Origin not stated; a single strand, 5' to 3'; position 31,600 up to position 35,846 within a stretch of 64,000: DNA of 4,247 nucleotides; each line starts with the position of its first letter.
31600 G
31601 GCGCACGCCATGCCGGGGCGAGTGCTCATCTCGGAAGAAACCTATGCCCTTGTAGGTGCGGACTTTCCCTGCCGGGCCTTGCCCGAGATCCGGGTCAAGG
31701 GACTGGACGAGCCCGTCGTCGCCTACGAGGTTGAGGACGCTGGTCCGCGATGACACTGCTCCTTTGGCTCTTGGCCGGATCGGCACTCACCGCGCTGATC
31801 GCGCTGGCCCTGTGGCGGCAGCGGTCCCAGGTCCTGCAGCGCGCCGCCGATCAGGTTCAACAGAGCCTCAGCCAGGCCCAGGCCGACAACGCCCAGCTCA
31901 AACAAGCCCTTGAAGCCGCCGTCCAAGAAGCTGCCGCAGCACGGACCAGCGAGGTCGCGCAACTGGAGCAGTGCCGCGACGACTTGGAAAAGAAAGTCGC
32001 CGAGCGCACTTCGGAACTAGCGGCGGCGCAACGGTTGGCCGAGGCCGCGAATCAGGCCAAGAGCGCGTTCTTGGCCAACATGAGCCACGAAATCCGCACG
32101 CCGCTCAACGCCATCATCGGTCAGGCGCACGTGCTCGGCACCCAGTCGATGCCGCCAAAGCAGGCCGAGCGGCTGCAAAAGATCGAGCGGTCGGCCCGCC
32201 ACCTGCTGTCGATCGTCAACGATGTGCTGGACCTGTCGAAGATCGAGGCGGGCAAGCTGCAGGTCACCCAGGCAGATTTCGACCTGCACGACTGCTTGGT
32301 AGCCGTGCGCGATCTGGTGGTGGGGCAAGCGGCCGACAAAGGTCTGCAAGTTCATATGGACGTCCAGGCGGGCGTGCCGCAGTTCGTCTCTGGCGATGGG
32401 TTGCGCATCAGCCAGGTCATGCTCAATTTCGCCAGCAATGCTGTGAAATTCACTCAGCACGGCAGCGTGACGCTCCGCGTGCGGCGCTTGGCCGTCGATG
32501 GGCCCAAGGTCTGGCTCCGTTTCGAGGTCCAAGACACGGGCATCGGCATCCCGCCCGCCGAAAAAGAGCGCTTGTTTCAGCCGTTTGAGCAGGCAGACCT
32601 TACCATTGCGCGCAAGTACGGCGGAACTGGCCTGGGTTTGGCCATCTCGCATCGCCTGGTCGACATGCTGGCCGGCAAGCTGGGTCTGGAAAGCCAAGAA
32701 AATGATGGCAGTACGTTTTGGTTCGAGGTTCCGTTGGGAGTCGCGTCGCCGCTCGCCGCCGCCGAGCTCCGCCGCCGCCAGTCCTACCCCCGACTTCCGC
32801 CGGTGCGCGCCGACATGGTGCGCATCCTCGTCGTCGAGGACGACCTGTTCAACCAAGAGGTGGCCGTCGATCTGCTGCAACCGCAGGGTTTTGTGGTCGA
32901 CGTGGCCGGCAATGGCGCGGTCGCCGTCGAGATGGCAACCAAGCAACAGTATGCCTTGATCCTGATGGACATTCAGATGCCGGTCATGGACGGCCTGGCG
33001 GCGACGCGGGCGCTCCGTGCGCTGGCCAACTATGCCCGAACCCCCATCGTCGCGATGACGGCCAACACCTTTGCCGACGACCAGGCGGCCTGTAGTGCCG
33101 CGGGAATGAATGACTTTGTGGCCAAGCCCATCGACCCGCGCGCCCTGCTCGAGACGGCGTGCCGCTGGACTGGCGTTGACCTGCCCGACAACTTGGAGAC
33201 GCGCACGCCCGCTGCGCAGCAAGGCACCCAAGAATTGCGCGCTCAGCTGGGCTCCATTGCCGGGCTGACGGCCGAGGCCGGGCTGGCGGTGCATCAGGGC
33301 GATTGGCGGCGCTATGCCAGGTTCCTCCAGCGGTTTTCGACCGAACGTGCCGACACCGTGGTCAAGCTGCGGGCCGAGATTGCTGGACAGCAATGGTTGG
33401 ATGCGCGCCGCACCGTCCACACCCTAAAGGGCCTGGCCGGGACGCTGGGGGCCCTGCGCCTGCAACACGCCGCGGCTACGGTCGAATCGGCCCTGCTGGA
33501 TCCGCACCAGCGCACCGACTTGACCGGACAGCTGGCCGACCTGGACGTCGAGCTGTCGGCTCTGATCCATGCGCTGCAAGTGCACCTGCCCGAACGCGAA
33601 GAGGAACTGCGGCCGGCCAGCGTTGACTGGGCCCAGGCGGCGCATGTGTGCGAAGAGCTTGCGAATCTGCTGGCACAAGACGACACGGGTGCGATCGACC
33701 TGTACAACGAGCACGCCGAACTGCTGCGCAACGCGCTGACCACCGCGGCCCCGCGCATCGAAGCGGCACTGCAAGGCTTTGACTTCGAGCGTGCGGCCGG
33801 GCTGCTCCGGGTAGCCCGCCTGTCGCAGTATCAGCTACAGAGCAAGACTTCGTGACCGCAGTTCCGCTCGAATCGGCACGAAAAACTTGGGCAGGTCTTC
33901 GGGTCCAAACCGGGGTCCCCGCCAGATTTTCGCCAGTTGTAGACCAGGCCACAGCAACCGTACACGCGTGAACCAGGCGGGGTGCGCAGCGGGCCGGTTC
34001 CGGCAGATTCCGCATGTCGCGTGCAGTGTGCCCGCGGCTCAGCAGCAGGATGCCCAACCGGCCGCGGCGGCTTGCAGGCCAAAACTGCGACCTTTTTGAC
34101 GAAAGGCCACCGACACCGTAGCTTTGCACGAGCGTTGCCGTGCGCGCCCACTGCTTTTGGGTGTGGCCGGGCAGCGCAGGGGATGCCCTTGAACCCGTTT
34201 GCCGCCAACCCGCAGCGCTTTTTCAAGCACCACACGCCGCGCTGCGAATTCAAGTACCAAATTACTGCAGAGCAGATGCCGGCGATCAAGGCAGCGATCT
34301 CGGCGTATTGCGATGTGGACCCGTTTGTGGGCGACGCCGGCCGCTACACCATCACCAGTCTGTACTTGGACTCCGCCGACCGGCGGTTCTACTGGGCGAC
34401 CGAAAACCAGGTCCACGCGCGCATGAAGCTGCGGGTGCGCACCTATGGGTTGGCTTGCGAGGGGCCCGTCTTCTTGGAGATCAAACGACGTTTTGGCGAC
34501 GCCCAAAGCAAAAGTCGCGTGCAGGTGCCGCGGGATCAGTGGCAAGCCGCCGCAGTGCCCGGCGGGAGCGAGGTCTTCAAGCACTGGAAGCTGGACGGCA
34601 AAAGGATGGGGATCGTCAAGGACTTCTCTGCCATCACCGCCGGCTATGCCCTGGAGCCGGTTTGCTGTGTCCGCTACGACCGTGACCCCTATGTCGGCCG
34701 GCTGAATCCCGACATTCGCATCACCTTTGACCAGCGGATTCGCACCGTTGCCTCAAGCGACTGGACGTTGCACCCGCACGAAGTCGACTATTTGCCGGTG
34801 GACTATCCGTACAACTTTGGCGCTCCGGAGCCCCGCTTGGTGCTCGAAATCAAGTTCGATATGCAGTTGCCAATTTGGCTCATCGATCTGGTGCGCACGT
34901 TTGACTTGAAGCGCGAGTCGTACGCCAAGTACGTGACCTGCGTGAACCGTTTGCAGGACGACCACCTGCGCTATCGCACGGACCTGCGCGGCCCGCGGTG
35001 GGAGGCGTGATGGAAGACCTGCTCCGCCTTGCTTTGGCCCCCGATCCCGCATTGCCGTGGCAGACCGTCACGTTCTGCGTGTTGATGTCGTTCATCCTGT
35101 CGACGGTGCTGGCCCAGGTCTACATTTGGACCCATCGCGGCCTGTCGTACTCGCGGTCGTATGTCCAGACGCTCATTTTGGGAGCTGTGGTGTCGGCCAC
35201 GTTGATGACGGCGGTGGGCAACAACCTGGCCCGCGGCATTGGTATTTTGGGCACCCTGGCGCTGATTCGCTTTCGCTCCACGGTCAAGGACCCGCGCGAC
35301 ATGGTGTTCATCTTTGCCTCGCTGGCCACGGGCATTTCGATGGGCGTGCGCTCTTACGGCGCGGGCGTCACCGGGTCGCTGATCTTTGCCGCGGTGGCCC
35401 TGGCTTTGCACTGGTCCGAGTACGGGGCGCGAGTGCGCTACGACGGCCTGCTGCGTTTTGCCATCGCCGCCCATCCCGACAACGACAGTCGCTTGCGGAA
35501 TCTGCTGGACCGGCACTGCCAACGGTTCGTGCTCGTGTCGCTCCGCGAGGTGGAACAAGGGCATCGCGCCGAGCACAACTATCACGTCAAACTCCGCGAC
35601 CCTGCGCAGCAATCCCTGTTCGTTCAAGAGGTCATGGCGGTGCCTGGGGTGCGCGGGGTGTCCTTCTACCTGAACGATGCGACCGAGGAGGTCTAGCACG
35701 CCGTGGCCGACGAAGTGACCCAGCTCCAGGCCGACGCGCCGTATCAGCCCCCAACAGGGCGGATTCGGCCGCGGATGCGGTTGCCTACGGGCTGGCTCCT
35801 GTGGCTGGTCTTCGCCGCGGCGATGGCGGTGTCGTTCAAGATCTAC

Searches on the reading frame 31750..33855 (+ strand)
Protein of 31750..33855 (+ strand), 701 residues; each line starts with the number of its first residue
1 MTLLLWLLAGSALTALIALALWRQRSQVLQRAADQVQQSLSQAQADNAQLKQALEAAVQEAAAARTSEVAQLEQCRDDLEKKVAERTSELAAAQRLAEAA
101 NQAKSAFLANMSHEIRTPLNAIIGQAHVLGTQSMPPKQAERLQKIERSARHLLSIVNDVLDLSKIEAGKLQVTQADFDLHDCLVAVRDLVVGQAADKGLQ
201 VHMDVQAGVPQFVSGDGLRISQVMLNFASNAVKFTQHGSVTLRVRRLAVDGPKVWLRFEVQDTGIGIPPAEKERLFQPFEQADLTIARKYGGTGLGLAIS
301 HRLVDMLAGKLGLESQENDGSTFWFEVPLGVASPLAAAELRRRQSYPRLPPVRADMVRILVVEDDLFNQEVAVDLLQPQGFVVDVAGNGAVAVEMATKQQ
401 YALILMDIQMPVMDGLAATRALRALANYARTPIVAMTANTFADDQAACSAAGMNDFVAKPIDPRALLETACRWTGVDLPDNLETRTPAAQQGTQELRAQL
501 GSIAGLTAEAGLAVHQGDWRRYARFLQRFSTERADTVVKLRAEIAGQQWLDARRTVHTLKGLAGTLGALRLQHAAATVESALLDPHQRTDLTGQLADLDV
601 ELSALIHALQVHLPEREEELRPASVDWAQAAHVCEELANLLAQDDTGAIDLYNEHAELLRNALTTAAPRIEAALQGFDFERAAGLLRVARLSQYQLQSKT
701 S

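Call 33: search_protein_families(library=pfam, proteins=[window:31750-33855:+], max_evalue=0.00001)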
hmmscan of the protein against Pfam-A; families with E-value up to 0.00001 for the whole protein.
window:31750-33855:+ (701 aa): 4 families
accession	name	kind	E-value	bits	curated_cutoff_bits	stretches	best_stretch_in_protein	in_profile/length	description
PF02518.31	HATPase_c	-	2.6e-27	95.9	26.4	1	215-329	1-109/111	Histidine kinase-, DNA gyrase B-, and HSP90-like ATPase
PF00072.30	Response_reg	-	1.2e-24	87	30.2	1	359-468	1-108/111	Response regulator receiver domain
PF00512.31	HisKA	-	1.2e-21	77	26.9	1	103-168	1-66/66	His Kinase A (phospho-acceptor) domain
PF01627.28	Hpt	-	4e-11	43.4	24.6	1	525-610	2-82/84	Hpt domain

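Call 69: find_homologous_proteins(query=window:31750-33855:+, max_evalue=1e-60)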
Query window:31750-33855:+ (701 aa): 7965 proteins with E <= 1e-60 among 8000 candidates; the best 120 are listed.
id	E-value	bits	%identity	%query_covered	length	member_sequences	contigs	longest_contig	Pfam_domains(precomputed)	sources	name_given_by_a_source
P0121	0.0e+0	1507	100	100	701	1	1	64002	PF02518.32,PF00512.32,PF00072.31,PF01627.29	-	-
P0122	0.0e+0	1120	77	92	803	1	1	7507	PF08447.19,PF13426.14,PF13188.14,PF08448.17,PF02518.32,PF00512.32,PF00989.32,PF00072.31,PF01627.29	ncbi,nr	ncbi:MAG: response regulator [Deltaproteobacteria bacterium]|nr:response regulator [Deltaproteobacte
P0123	2.7e-249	847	67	87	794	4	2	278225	PF08447.19,PF13426.14,PF08448.17,PF02518.32,PF00512.32,PF00989.32,PF00072.31,PF01627.29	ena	-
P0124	6.1e-166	572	47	90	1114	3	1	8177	PF08447.19,PF13426.14,PF13188.14,PF13185.13,PF08448.17,PF02518.32,PF00512.32,PF00989.32,PF00072.31,PF01627.29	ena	-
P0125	7.2e-161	555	44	59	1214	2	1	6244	PF08447.19,PF13426.14,PF13188.14,PF08448.17,PF02518.32,PF00512.32,PF00989.32,PF00072.31,PF01627.29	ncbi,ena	-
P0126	3.9e-157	543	48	88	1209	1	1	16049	PF08447.19,PF13426.14,PF13188.14,PF13185.13,PF01590.33,PF08448.17,PF02518.32,PF00512.32,PF00989.32,PF00072.31,PF01627.29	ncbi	-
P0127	4.2e-151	523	46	89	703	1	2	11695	PF08447.19,PF13426.14,PF02518.32,PF00512.32,PF00072.31,PF01627.29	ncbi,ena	-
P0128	3.0e-150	520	43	57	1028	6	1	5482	PF13188.14,PF08448.17,PF02518.32,PF00512.32,PF00072.31,PF01627.29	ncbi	-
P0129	6.8e-150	519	42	57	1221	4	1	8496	PF08447.19,PF13426.14,PF01590.33,PF08448.17,PF02518.32,PF00512.32,PF00989.32,PF00072.31,PF01627.29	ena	-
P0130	1.7e-149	518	47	87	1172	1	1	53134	PF08447.19,PF13426.14,PF13188.14,PF13185.13,PF01590.33,PF08448.17,PF02518.32,PF00512.32,PF00989.32,PF00072.31,PF01627.29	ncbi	-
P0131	4.0e-149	516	47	92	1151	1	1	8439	PF08447.19,PF13426.14,PF13188.14,PF13185.13,PF01590.33,PF08448.17,PF02518.32,PF00512.32,PF00989.32,PF00072.31,PF01627.29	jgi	jgi:two-component system sensor histidine kinase/response regulator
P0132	4.1e-149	516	44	65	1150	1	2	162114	PF08447.19,PF13426.14,PF13188.14,PF13581.13,PF08448.17,PF02518.32,PF00512.32,PF00989.32,PF13589.13,PF00072.31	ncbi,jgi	jgi:PAS domain S-box-containing protein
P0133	4.3e-149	516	47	74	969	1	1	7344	PF13185.13,PF02518.32,PF00512.32,PF00072.31,PF01627.29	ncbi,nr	ncbi:MAG: response regulator, partial [Candidatus Competibacter sp.]|nr:response regulator [Candidat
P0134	1.5e-148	514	39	59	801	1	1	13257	PF02518.32,PF00512.32,PF00072.31,PF01627.29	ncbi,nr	ncbi:MAG: response regulator [Candidatus Latescibacteria bacterium]|nr:response regulator [Candidatu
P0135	5.6e-148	512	44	90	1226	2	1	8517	PF13426.14,PF13188.14,PF13185.13,PF00512.32,PF00072.31,PF01627.29,PF08447.19,PF01590.33,PF08448.17,PF02518.32,PF23198.2,PF00989.32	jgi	-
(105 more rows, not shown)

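Call 70: find_encoding_contigs(protein=P0122, flank=10000, max_places=3)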
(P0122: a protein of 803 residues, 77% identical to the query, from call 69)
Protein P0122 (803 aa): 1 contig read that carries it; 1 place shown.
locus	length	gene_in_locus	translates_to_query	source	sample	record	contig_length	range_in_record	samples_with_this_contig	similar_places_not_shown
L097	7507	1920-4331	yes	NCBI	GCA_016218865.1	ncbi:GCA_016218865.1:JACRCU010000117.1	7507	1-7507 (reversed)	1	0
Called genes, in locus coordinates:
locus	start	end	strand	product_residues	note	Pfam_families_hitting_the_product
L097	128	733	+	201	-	-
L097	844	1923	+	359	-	PF00072:Response_reg, PF00211:Guanylate_cyc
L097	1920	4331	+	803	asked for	PF00989:PAS, PF08447:PAS_3, PF08448:PAS_4, PF13426:PAS_9, PF00512:HisKA, PF02518:HATPase_c, PF00072:Response_reg, PF01627:Hpt, +1 more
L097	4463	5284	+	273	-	PF09359:VTC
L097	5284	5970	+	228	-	PF16316:DUF4956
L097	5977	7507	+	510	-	?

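Call 71: find_encoding_contigs(protein=P0123, flank=10000, max_places=3)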
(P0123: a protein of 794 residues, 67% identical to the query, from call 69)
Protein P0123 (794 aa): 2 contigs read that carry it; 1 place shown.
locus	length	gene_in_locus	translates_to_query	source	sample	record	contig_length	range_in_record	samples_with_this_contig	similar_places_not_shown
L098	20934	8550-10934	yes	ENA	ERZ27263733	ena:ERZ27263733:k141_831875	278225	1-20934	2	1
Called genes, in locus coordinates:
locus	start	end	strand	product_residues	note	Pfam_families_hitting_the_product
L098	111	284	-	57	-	PF07811:TadE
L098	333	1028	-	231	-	PF13400:Tad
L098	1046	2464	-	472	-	PF13400:Tad, PF00092:VWA (weak), PF13519:VWA_2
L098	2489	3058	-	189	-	PF07811:TadE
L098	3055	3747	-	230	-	PF07811:TadE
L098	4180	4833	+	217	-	PF00583:Acetyltransf_1, PF13673:Acetyltransf_10 (weak), PF13508:Acetyltransf_7, PF08445:FR47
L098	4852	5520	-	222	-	-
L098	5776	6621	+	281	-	PF00892:EamA (weak)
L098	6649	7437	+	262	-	-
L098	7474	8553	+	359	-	PF00072:Response_reg, PF00211:Guanylate_cyc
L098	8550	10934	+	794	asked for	PF00989:PAS, PF08447:PAS_3 (weak), PF08448:PAS_4 (weak), PF13426:PAS_9, PF00512:HisKA, PF02518:HATPase_c, PF00072:Response_reg, PF01627:Hpt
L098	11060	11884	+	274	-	PF09359:VTC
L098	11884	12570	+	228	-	PF16316:DUF4956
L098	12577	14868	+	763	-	PF13449:Phytase-like (weak)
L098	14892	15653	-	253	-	PF00932:LTD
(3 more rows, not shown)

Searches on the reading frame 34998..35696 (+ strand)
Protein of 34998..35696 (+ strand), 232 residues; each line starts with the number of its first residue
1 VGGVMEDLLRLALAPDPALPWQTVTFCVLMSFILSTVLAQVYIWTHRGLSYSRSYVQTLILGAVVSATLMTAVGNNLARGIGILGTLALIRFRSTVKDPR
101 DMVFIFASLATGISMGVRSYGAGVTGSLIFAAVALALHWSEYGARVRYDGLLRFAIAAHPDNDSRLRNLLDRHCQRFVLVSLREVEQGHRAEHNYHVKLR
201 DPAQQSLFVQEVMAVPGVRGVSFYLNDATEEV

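Call 33: search_protein_families(library=pfam, proteins=[window:34998-35696:+], max_evalue=0.00001)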
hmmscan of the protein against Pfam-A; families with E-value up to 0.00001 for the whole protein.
window:34998-35696:+ (232 aa): 1 family
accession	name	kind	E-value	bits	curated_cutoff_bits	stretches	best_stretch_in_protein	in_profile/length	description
PF16316.10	DUF4956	-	7.8e-13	48.9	30.6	1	38-185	9-159/169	Domain of unknown function (DUF4956)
